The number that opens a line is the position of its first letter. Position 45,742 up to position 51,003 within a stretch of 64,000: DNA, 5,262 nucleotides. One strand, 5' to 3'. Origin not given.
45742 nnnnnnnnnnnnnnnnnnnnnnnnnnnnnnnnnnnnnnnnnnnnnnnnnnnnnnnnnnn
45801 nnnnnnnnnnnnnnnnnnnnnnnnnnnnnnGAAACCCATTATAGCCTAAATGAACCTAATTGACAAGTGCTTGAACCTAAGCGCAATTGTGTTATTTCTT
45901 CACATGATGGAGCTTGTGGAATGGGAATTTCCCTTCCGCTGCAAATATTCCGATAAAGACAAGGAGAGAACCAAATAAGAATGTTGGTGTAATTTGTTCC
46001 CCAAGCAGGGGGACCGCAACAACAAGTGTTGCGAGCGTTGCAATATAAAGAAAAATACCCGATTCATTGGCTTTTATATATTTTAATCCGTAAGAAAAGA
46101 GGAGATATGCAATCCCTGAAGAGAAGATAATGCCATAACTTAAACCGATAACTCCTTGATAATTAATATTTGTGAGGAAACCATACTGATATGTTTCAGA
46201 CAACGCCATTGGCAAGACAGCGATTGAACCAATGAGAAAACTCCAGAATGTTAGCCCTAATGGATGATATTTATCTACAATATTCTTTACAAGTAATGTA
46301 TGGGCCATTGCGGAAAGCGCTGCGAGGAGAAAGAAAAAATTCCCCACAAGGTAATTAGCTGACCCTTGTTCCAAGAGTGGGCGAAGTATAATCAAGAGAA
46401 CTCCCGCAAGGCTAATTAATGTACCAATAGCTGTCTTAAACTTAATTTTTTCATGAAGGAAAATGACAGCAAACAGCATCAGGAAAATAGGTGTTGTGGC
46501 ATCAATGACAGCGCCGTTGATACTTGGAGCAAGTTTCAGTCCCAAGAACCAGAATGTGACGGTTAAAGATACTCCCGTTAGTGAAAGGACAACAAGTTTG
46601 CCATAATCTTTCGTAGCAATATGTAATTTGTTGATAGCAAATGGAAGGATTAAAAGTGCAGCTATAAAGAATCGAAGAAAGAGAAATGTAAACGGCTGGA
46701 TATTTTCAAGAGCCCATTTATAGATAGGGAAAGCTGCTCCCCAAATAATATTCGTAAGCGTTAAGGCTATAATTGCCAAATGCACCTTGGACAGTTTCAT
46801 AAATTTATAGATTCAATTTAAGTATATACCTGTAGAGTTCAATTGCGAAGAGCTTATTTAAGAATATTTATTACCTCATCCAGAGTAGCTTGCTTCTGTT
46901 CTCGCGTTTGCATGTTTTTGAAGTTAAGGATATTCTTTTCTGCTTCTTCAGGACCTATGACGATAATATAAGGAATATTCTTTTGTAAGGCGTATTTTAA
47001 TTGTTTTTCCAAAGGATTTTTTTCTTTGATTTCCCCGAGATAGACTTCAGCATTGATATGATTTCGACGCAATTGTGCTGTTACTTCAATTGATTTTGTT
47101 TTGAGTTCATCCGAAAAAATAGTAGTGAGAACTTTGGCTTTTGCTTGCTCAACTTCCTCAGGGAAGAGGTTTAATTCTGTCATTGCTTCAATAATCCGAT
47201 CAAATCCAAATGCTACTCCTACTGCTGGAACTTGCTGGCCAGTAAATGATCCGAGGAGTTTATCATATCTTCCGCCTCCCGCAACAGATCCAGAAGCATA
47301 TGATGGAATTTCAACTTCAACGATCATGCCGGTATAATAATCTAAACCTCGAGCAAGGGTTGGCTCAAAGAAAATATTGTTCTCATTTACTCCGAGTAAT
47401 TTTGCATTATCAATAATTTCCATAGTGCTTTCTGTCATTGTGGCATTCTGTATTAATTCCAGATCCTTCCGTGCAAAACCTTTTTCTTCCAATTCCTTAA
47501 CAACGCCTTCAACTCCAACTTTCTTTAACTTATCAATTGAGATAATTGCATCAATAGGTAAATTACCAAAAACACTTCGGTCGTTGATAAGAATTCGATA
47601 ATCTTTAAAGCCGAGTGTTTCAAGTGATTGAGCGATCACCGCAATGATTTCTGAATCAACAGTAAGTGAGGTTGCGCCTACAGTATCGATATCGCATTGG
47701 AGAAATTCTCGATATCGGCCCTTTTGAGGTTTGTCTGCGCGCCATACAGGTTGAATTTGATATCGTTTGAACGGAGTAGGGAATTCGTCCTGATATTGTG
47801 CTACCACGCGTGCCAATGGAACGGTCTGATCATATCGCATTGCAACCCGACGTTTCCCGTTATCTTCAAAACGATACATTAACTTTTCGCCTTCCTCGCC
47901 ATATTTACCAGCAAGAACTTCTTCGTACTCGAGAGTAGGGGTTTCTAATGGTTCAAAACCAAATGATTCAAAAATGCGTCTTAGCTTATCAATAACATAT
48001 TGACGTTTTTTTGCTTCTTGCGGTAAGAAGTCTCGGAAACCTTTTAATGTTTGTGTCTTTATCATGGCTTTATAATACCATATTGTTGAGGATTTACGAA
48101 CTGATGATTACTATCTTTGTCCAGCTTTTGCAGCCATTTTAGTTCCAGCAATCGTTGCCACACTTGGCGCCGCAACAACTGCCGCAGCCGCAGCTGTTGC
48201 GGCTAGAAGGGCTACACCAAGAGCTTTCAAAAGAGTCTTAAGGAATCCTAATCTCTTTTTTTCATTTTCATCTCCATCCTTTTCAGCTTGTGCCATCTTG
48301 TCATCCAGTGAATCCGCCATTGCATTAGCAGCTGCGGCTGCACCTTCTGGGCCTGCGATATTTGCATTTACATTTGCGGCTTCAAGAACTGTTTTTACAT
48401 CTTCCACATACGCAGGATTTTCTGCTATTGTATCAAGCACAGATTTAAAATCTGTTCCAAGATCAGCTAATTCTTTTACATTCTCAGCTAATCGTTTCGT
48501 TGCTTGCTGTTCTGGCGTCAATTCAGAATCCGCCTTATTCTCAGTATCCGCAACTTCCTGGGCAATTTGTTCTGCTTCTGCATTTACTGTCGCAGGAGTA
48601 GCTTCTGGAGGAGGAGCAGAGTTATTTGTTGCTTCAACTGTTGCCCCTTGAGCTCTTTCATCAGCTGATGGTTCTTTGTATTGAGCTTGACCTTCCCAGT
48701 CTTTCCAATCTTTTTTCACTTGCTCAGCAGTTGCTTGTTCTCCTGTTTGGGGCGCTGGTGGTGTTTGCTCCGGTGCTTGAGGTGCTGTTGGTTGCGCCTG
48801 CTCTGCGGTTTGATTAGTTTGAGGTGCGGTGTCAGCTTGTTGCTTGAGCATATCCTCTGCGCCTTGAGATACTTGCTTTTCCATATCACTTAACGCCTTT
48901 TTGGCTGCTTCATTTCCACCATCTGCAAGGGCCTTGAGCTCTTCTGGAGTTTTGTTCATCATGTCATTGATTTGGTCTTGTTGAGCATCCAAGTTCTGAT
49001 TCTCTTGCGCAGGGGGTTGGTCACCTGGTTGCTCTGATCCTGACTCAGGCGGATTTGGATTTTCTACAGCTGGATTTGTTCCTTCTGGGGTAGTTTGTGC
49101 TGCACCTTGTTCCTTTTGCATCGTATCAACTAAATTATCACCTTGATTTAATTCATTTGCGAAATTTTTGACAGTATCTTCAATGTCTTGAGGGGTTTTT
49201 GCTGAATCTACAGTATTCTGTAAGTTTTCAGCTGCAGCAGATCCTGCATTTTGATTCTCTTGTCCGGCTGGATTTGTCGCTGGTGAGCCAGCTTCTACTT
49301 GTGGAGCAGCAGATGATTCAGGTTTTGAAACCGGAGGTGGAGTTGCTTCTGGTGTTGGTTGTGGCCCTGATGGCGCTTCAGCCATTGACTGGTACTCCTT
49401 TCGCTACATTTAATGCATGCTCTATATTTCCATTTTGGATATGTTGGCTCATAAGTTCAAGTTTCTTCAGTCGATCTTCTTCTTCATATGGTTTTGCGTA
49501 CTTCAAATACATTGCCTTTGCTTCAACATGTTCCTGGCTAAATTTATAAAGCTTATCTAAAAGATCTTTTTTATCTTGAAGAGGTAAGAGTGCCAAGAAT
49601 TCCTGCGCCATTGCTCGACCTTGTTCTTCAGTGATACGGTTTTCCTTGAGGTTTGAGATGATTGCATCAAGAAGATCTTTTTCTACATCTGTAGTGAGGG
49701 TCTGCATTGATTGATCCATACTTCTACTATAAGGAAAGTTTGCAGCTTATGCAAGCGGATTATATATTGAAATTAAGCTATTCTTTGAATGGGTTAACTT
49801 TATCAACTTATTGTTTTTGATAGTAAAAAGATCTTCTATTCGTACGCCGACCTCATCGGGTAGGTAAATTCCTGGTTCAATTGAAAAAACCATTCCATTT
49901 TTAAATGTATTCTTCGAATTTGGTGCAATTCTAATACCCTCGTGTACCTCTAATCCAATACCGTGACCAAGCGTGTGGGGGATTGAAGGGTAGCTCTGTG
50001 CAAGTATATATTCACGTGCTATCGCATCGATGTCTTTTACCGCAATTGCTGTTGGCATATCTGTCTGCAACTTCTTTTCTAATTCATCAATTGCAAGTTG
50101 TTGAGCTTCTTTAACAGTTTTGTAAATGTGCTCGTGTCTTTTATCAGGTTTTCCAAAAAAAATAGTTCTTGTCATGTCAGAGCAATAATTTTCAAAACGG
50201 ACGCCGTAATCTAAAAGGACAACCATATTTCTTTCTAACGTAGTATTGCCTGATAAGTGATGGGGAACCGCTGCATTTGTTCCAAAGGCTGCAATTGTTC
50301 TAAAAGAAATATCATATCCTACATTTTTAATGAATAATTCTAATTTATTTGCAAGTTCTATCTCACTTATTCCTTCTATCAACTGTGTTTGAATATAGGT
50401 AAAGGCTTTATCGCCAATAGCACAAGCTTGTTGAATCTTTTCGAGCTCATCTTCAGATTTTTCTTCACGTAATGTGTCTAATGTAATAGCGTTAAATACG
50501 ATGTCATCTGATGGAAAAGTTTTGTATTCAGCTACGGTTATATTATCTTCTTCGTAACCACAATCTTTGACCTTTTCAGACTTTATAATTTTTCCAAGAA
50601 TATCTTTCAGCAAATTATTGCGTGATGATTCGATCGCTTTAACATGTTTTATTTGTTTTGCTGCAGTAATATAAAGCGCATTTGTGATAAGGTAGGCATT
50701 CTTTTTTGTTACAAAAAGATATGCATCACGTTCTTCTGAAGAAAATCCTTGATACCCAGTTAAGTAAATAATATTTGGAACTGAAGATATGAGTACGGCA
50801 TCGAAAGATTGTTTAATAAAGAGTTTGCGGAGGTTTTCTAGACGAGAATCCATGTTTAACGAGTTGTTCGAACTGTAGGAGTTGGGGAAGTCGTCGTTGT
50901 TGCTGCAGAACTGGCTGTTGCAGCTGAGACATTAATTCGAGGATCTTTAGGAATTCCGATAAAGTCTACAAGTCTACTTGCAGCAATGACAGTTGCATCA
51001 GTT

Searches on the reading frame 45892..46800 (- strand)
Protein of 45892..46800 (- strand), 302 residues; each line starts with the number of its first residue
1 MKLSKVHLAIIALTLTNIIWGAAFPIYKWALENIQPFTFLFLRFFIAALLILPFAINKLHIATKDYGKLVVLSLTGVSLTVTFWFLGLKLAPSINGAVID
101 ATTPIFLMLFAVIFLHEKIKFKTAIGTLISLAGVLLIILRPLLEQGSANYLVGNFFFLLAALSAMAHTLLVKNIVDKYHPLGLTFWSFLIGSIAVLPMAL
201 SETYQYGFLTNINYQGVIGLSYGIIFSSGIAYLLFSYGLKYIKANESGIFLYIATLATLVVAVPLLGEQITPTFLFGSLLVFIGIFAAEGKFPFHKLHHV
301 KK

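Call 58: search_protein_families(library=pfam, proteins=[window:45892-46800:-], max_evalue=0.00001)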
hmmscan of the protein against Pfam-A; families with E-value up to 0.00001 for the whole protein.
window:45892-46800:- (302 aa): 1 family
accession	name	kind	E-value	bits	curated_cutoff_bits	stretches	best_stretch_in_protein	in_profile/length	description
PF00892.27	EamA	-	1.2e-44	152.3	28.2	2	8-138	2-134/135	EamA-like transporter family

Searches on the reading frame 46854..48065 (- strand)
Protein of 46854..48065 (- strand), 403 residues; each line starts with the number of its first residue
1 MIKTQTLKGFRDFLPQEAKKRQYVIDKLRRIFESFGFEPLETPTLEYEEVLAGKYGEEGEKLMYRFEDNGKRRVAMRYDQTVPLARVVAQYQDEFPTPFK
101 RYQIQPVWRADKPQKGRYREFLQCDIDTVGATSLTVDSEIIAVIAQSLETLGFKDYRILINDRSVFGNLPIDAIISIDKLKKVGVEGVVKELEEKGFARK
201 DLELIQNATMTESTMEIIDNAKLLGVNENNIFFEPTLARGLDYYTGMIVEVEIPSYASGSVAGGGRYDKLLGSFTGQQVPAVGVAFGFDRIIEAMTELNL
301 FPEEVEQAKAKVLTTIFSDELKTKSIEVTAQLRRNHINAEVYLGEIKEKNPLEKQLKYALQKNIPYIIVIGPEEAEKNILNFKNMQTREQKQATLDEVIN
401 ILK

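Call 41: search_protein_families(library=ncbifam, proteins=[window:46854-48065:-], max_evalue=0.00001)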
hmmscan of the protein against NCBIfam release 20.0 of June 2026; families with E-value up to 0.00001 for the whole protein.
window:46854-48065:- (403 aa): 24 families
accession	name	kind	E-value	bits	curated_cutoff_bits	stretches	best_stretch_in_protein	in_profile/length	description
TIGR00442.1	hisS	equivalog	1.8e-111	373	286.75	1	5-394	1-405/406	histidine--tRNA ligase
NF009085.0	PRK12420.1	equivalog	1.3e-78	265.3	540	2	3-219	3-229/426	histidine--tRNA ligase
TIGR00443.1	hisZ_biosyn_reg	equivalog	7.5e-51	173.1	271.65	2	11-169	1-158/314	ATP phosphoribosyltransferase regulatory subunit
NF008942.0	PRK12292.2-5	equivalog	8.3e-44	149.9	643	2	3-161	8-167/434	ATP phosphoribosyltransferase regulatory subunit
NF008941.0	PRK12292.2-4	equivalog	4.2e-42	144.5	447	2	9-163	12-165/393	ATP phosphoribosyltransferase regulatory subunit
NF008936.0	PRK12292.1-3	equivalog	4.7e-41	141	492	2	5-182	6-183/406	ATP phosphoribosyltransferase regulatory subunit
NF008940.0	PRK12292.2-3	equivalog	9.3e-37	126.7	450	1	8-375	7-396/404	ATP phosphoribosyltransferase regulatory subunit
NF008938.0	PRK12292.1-6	equivalog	9e-31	107.2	833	2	7-163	9-163/420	ATP phosphoribosyltransferase regulatory subunit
NF008953.0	PRK12295.1-6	equivalog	1e-29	103.6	384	2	17-212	8-195/384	ATP phosphoribosyltransferase regulatory subunit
NF008945.0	PRK12292.3-3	equivalog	1.6e-25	90.1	409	2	9-167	5-157/368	ATP phosphoribosyltransferase regulatory subunit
NF008939.0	PRK12292.2-1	equivalog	9.3e-20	70.7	335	2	230-364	254-387/391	ATP phosphoribosyltransferase regulatory subunit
NF008950.0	PRK12295.1-3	equivalog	2.6e-19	69.8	492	2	227-296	310-379/387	ATP phosphoribosyltransferase regulatory subunit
NF008943.0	PRK12292.3-1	equivalog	1.4e-18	67.2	690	1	8-154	28-170/403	ATP phosphoribosyltransferase regulatory subunit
NF009086.0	PRK12421.1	equivalog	8.3e-17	61.2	318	1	9-176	12-179/389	ATP phosphoribosyltransferase regulatory subunit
NF008935.0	PRK12292.1-1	equivalog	1.6e-16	60.2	350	1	10-198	10-193/382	ATP phosphoribosyltransferase regulatory subunit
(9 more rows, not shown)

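Call 60: find_homologous_proteins(query=window:46854-48065:-, max_evalue=1e-60)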
Query window:46854-48065:- (403 aa): 7870 proteins with E <= 1e-60 among 8000 candidates; the best 120 are listed.
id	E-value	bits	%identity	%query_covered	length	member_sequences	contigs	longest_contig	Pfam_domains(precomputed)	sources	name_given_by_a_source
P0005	1.6e-260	882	100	100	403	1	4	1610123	PF13393.12,PF03129.26,PF00152.26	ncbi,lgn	-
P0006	2.7e-199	680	73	100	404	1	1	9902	PF13393.12,PF03129.26,PF00152.26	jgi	jgi:histidyl-tRNA synthetase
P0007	6.8e-198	675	73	100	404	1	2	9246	PF13393.12,PF03129.26,PF00587.31,PF00152.26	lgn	-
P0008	3.0e-197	673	73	100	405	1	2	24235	PF13393.12,PF03129.26,PF00152.26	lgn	-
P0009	1.1e-194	665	72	100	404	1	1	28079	PF13393.12,PF03129.26,PF00587.31,PF00152.26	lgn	-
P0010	3.6e-192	657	72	100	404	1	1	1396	PF13393.12,PF03129.26,PF00587.31,PF00152.26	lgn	-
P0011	1.4e-189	648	72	100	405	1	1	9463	PF13393.12,PF03129.26,PF00587.31,PF00152.26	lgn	-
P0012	7.6e-188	642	71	100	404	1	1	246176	PF13393.12,PF03129.26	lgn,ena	-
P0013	2.6e-186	637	72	100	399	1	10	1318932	PF12745.13,PF13393.12,PF03129.26,PF00587.31,PF00152.26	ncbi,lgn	-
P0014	2.7e-186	637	70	100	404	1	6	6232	PF13393.12,PF03129.26,PF00152.26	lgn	-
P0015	4.1e-186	637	72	99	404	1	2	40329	PF13393.12,PF03129.26,PF00152.26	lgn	-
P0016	6.1e-185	633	69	100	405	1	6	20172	PF13393.12,PF03129.26,PF00587.31,PF00152.26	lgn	-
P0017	2.4e-181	621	68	100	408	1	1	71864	PF13393.12,PF03129.26,PF00152.26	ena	-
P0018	5.0e-181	620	69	100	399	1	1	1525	PF12745.13,PF13393.12,PF03129.26,PF00587.31,PF00152.26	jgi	jgi:histidyl-tRNA synthetase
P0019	1.4e-180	618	67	100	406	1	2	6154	PF13393.12,PF03129.26,PF00152.26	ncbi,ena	-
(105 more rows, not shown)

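Call 62: find_encoding_contigs(protein=P0005, flank=500, max_places=6)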
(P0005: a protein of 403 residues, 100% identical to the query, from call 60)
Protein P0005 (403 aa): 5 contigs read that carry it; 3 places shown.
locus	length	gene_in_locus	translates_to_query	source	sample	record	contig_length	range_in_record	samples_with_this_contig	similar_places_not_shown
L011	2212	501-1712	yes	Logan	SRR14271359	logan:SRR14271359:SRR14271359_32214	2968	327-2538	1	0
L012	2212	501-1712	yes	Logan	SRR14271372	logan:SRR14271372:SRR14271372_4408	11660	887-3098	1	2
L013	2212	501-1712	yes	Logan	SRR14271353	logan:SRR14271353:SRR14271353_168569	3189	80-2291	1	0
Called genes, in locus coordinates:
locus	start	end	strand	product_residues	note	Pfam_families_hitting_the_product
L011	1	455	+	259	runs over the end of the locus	?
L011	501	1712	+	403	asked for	PF00152:tRNA-synt_2 (faint), PF13393:tRNA-synt_His, PF03129:HGTP_anticodon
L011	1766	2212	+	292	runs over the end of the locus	?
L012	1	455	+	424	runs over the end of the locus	-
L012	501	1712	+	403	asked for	PF00152:tRNA-synt_2 (faint), PF13393:tRNA-synt_His, PF03129:HGTP_anticodon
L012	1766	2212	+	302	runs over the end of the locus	PF00892:EamA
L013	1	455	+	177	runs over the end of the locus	?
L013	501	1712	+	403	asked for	PF00152:tRNA-synt_2 (faint), PF13393:tRNA-synt_His, PF03129:HGTP_anticodon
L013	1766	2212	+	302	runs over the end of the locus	PF00892:EamA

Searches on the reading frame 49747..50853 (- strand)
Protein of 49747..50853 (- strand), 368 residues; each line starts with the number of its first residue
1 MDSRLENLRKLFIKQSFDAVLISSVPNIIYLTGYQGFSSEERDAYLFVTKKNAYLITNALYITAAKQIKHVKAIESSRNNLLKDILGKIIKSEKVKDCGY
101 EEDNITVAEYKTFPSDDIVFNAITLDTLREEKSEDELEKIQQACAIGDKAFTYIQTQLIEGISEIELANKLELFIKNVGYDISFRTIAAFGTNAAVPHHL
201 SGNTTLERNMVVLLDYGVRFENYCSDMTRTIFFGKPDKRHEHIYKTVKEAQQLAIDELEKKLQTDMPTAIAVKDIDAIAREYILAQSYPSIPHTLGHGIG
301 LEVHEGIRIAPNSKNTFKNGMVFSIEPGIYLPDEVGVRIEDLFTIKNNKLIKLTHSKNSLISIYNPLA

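Call 41: search_protein_families(library=ncbifam, proteins=[window:49747-50853:-], max_evalue=0.00001)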
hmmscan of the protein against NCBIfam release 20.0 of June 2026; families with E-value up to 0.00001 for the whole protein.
window:49747-50853:- (368 aa): 12 families
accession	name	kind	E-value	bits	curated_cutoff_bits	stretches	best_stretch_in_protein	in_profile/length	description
NF040821.1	dipep_PepQ_Arch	equivalog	1.4e-55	188.7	630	1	4-361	2-346/346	Xaa-Pro dipeptidase PepQ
NF007310.0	PRK09795.1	equivalog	2.8e-53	181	393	1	4-346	3-341/361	aminopeptidase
TIGR00500.1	met_pdase_I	equivalog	1.1e-23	84.1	171.35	1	132-349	4-223/247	type I methionyl aminopeptidase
NF010133.0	PRK13607.1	equivalog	2.1e-19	69.7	339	1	106-333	134-391/443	Xaa-Pro dipeptidase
NF008131.0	PRK10879.1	equivalog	1.5e-17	63.5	465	1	126-354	168-418/438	Xaa-Pro aminopeptidase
NF038259.1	ectoine_DoeA_2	exception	2.8e-14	52.7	575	1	3-346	16-369/386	ectoine hydrolase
NF011173.0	PRK14575.1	equivalog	5.3e-11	42.1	850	1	112-361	159-403/406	putative peptidase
NF011720.0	PRK15173.1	subfamily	1.5e-10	40.6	420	1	112-361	96-340/343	peptidase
TIGR00501.1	met_pdase_II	equivalog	3.6e-10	39.9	222.65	1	136-358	4-222/295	type II methionyl aminopeptidase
NF011174.0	PRK14576.1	subfamily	6e-10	38.5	487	1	115-349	161-390/405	putative endopeptidase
TIGR02993.1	ectoine_eutD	equivalog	2.2e-09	37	613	1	2-348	12-375/391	ectoine hydrolase DoeA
NF008970.0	PRK12318.1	equivalog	2.8e-08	33.4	267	1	132-331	44-246/291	methionyl aminopeptidase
